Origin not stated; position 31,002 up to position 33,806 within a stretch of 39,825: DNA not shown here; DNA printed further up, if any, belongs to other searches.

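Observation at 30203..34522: Orphan glycyl-radical enzyme + activase + divergent AraC regulator, with no linked pathway genes, in an aerobic-looking myxobacteria-like neighbourhood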

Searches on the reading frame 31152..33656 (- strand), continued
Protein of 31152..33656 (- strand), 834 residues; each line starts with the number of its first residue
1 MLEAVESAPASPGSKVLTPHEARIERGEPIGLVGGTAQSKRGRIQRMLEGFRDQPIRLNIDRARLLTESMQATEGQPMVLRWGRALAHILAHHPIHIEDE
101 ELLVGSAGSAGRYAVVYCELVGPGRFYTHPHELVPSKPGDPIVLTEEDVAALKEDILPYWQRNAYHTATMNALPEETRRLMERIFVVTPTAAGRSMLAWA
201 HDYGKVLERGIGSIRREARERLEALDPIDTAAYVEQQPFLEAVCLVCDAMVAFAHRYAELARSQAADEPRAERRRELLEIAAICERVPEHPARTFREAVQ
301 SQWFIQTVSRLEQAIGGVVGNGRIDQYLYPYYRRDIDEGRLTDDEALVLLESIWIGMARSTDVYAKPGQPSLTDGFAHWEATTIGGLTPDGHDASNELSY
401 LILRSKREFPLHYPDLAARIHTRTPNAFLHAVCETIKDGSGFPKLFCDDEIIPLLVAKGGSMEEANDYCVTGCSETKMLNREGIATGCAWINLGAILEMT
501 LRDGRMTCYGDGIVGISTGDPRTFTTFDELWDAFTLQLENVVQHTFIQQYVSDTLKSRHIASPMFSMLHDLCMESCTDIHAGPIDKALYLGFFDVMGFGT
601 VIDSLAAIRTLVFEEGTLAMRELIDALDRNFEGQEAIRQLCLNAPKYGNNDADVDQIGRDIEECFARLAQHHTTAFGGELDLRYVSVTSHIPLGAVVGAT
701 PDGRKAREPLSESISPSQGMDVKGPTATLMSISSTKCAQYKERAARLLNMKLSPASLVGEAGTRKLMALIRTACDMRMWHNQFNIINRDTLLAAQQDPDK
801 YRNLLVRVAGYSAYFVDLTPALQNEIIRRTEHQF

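Call 12: search_solved_structures(query=window:31152-33656:-, max_evalue=1e-200, show_alignments=3)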
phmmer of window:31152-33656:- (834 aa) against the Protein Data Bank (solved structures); distinct sequences matched with E-value up to 1e-200: 3.
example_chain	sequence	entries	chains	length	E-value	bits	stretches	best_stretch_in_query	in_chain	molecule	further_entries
5ymr_B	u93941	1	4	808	1e-271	907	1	42-833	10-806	Formate acetyltransferase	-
6lon_B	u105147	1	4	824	5.5e-254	848.3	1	39-832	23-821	PFL2/glycerol dehydratase family glycyl radical enzyme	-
7kq3_A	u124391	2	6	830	6.3e-254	848.1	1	15-833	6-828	Isethionate sulfite-lyase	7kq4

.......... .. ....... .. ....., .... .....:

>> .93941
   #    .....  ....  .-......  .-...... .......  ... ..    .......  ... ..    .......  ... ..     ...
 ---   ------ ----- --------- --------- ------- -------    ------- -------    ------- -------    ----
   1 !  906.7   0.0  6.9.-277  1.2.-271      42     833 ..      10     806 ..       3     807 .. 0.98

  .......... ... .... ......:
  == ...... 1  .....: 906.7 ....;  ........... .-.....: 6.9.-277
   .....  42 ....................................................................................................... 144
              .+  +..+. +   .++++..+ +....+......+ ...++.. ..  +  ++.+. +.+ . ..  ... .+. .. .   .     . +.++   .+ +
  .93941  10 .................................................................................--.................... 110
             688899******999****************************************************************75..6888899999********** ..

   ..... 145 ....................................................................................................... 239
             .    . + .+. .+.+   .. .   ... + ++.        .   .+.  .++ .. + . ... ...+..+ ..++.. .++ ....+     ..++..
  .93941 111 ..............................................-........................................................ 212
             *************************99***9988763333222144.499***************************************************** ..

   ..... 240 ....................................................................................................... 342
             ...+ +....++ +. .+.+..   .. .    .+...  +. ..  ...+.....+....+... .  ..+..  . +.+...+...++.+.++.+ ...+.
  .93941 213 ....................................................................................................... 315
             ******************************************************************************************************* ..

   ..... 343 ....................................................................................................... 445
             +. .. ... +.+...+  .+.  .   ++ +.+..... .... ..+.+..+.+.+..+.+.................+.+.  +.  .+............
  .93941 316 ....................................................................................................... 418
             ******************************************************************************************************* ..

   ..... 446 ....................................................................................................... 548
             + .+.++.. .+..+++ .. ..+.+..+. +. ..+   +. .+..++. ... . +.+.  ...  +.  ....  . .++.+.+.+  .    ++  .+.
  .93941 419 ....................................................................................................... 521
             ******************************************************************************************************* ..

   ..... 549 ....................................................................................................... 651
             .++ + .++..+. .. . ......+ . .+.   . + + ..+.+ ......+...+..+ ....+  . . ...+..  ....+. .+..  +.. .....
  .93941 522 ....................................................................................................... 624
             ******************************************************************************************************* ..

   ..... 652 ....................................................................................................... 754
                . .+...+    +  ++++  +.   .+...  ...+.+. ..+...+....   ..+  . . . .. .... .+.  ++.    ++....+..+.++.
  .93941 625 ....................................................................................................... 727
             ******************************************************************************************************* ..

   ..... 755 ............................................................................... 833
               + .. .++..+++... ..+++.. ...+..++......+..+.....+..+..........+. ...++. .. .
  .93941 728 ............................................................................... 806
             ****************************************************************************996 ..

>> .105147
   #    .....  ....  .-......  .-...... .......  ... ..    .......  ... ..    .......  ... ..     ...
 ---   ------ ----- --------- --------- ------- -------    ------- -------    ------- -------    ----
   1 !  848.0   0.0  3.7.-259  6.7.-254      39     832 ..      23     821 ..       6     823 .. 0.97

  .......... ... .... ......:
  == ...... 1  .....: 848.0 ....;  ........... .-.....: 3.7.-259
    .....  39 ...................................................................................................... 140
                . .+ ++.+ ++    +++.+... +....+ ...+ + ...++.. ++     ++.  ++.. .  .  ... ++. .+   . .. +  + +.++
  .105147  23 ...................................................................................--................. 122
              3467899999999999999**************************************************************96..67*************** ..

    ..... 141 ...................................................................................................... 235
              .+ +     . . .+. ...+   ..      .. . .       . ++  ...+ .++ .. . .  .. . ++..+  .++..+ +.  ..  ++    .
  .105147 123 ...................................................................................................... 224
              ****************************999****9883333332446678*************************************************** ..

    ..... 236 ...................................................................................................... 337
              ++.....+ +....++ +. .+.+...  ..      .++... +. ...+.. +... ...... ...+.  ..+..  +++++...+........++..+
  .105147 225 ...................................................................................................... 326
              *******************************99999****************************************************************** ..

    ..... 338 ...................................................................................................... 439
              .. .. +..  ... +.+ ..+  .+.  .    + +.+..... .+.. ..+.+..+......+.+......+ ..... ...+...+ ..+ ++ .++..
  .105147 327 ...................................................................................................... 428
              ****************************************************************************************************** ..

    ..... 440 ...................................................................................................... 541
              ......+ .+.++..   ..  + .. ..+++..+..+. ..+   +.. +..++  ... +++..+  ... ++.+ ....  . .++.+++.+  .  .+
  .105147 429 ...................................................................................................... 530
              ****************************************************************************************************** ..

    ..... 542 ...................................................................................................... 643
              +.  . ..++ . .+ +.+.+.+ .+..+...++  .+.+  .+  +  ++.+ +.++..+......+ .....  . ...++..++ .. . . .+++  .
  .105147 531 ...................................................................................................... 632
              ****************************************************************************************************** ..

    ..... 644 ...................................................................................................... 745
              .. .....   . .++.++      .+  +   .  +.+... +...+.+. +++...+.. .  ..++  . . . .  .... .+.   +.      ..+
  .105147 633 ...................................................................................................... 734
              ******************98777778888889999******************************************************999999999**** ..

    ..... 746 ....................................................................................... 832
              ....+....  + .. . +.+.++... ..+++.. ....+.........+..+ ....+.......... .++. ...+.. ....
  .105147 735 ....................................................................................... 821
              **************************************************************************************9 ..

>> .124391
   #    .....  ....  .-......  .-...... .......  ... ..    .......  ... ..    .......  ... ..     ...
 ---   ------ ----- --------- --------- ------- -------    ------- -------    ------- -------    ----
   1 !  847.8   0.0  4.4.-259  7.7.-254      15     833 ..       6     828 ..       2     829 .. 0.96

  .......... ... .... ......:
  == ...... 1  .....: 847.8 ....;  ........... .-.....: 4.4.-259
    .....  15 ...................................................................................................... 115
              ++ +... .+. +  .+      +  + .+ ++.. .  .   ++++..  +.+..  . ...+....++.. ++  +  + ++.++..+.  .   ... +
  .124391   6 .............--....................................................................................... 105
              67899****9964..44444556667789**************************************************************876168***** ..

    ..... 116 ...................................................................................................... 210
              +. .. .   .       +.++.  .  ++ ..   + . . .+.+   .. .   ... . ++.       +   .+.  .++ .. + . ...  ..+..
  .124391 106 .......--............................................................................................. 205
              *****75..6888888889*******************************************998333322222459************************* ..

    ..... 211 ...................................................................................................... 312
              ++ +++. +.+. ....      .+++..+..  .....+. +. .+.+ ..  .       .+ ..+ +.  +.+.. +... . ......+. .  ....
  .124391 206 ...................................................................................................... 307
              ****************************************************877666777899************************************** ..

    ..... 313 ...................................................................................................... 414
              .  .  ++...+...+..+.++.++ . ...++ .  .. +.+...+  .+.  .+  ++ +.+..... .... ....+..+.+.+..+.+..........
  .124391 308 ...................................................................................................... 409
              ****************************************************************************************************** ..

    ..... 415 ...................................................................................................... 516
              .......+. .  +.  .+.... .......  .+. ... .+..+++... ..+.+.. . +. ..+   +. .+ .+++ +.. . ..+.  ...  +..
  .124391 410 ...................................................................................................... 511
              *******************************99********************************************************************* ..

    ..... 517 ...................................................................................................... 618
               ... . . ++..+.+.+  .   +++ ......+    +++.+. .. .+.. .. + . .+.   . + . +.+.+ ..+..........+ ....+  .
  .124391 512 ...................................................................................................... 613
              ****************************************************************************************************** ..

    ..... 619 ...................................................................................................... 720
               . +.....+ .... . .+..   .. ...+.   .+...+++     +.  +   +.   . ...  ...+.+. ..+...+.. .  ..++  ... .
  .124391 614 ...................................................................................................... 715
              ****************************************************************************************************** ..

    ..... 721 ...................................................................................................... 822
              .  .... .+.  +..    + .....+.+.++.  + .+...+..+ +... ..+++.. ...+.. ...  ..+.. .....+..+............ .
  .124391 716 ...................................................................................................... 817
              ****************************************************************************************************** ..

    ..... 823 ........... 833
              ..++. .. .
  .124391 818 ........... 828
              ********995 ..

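Call 16: find_encoding_contigs(protein=P0015, flank=10000, max_places=3)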
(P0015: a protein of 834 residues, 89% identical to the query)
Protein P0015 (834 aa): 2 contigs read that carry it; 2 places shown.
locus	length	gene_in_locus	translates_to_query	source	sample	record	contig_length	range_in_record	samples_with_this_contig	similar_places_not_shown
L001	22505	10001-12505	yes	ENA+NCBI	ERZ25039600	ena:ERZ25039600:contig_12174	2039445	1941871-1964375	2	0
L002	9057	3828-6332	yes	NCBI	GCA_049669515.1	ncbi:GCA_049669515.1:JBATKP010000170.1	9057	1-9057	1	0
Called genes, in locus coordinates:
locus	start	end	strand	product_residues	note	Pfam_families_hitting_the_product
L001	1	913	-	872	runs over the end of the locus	PF00512:HisKA, PF13581:HATPase_c_2 (faint), PF02518:HATPase_c, PF13589:HATPase_c_3 (faint), PF00072:Response_reg, PF00512:HisKA (weak), PF02518:HATPase_c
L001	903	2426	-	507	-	-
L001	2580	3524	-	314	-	-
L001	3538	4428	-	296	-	-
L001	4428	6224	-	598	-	PF08308:PEGA (weak)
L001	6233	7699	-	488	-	PF11617:Cu-binding_MopE (faint)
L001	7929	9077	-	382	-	PF03403:PAF-AH_p_II (faint), PF01738:DLH (weak), PF07224:Chlorophyllase, PF12740:PETase (weak)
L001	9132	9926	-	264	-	PF02311:AraC_binding, PF07883:Cupin_2, PF00165:HTH_AraC (faint), PF12833:HTH_18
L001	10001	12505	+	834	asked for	PF02901:PFL-like, PF01228:Gly_radical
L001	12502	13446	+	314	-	PF13353:Fer4_12 (faint), PF12838:Fer4_7 (weak), PF00037:Fer4 (weak), PF04055:Radical_SAM, PF12837:Fer4_6 (weak)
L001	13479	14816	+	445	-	-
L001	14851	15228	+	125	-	PF20432:Xre-like-HTH, PF09722:Xre_MbcA_ParS_C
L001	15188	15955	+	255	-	PF08808:RES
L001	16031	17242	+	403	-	PF03283:PAE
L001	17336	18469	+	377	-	PF03060:NMO, PF01070:FMN_dh (weak)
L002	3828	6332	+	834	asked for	PF02901:PFL-like, PF01228:Gly_radical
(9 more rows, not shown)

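Call 17: find_encoding_contigs(protein=P0082, flank=10000, max_places=3)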
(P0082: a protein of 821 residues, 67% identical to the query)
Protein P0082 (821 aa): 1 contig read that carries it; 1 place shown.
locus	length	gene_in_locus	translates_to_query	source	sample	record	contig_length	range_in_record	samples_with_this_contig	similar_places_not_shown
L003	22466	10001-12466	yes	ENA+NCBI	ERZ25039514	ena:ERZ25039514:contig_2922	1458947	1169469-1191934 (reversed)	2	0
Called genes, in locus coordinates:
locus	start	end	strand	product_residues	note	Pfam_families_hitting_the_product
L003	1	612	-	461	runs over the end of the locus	PF08541:ACP_syn_III_C (weak), PF12172:zf-ChsH2 (weak), PF01796:OB_ChsH2_C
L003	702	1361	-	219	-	PF13085:Fer2_3, PF13510:Fer2_4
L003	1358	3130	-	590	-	PF03486:HI0933_like (faint), PF07992:Pyr_redox_2 (faint), PF00890:FAD_binding_2, PF01266:DAO, PF12831:FAD_oxidored (weak), PF02910:Succ_DH_flav_C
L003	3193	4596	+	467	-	PF00989:PAS, PF08448:PAS_4, PF13188:PAS_8, PF13426:PAS_9, PF00158:Sigma54_activat, PF14532:Sigma54_activ_2, PF07728:AAA_5, PF25601:AAA_lid_14, +2 more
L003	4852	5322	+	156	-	PF00027:cNMP_binding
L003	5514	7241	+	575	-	PF01266:DAO (faint), PF01593:Amino_oxidase (faint), PF07992:Pyr_redox_2 (faint), PF13450:NAD_binding_8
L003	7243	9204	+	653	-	PF00724:Oxidored_FMN, PF01262:AlaDh_PNT_C (weak), PF00070:Pyr_redox (weak), PF00890:FAD_binding_2 (weak), PF01266:DAO (weak), PF07992:Pyr_redox_2, PF12831:FAD_oxidored, PF13450:NAD_binding_8 (weak)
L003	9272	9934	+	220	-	PF00440:TetR_N, PF17932:TetR_C_24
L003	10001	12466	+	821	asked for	PF02901:PFL-like, PF01228:Gly_radical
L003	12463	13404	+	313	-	PF04055:Radical_SAM, PF12838:Fer4_7 (weak), PF13187:Fer4_9 (weak), PF13237:Fer4_10 (faint), PF14697:Fer4_21 (weak), PF00037:Fer4 (weak), PF12837:Fer4_6 (weak), PF13353:Fer4_12 (weak), +1 more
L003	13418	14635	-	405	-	PF00266:Aminotran_5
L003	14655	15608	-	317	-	PF01592:NifU_N, PF04324:Fer2_BFD, PF01106:NifU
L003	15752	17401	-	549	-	PF01494:FAD_binding_3 (faint), PF01946:Thi4, PF00890:FAD_binding_2 (faint), PF01266:DAO (weak), PF01593:Amino_oxidase, PF03486:HI0933_like (faint), PF12831:FAD_oxidored (weak), PF13450:NAD_binding_8 (weak)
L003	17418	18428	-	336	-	-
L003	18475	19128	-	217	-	PF01266:DAO (weak), PF13450:NAD_binding_8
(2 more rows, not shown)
